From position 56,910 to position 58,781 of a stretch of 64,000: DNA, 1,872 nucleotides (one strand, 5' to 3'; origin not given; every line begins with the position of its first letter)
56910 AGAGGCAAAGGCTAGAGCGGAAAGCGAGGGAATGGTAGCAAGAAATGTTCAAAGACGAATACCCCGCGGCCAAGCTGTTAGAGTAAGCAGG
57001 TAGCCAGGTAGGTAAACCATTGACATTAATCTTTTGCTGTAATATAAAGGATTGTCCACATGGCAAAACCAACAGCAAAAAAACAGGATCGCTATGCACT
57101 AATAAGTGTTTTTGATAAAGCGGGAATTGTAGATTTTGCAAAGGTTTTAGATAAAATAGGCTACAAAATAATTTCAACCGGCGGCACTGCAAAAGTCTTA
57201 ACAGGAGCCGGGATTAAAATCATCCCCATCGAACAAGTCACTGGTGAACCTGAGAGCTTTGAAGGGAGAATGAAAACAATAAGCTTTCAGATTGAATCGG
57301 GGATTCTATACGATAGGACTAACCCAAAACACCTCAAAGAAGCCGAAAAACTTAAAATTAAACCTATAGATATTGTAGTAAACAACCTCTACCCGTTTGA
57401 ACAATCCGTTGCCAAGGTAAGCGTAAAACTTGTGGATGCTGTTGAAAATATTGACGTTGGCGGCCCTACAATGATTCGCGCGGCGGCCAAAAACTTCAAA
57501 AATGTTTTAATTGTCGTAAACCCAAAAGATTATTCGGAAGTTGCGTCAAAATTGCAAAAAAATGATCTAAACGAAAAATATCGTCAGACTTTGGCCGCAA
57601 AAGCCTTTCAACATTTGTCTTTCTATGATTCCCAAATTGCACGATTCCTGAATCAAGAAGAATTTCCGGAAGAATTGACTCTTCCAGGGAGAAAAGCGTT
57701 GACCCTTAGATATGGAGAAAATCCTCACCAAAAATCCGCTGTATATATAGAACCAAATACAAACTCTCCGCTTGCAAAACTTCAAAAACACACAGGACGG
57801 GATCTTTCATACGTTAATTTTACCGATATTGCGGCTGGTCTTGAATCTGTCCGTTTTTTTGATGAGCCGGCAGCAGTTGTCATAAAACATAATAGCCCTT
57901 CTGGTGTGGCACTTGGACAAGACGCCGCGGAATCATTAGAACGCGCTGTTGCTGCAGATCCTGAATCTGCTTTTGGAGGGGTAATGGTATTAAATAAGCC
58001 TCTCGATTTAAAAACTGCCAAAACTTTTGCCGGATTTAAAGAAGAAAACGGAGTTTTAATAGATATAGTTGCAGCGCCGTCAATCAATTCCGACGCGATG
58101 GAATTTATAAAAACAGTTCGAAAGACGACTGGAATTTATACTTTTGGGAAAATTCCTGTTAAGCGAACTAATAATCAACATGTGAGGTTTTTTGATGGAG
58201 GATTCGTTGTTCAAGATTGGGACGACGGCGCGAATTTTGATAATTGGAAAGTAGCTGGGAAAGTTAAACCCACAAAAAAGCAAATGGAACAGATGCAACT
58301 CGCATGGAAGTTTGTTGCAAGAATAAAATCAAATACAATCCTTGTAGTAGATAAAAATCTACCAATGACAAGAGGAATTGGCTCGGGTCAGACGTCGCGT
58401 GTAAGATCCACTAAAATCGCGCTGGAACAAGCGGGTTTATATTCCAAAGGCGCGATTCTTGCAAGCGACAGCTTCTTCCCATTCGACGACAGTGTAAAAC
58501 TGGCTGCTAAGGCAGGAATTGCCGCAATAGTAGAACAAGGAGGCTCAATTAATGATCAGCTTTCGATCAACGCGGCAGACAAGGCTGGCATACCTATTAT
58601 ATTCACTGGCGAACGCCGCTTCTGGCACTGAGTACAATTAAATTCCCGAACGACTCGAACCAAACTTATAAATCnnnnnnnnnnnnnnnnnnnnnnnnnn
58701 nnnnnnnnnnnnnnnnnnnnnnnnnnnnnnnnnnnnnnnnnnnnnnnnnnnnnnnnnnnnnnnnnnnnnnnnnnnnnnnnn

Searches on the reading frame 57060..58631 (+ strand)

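Call 33: search_protein_families(library=pfam, proteins=[window:57060-58631:+], max_evalue=0.0001)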
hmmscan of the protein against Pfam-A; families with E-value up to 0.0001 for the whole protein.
window:57060-58631:+ (523 aa): 2 families
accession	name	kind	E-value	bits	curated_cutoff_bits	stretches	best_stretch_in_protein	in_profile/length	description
PF01808.24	AICARFT_IMPCHas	-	5.6e-90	302.4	25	1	142-457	1-311/311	AICARFT/IMPCHase bienzyme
PF02142.27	MGS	-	5.1e-21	75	24.1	1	22-137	1-94/94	MGS-like domain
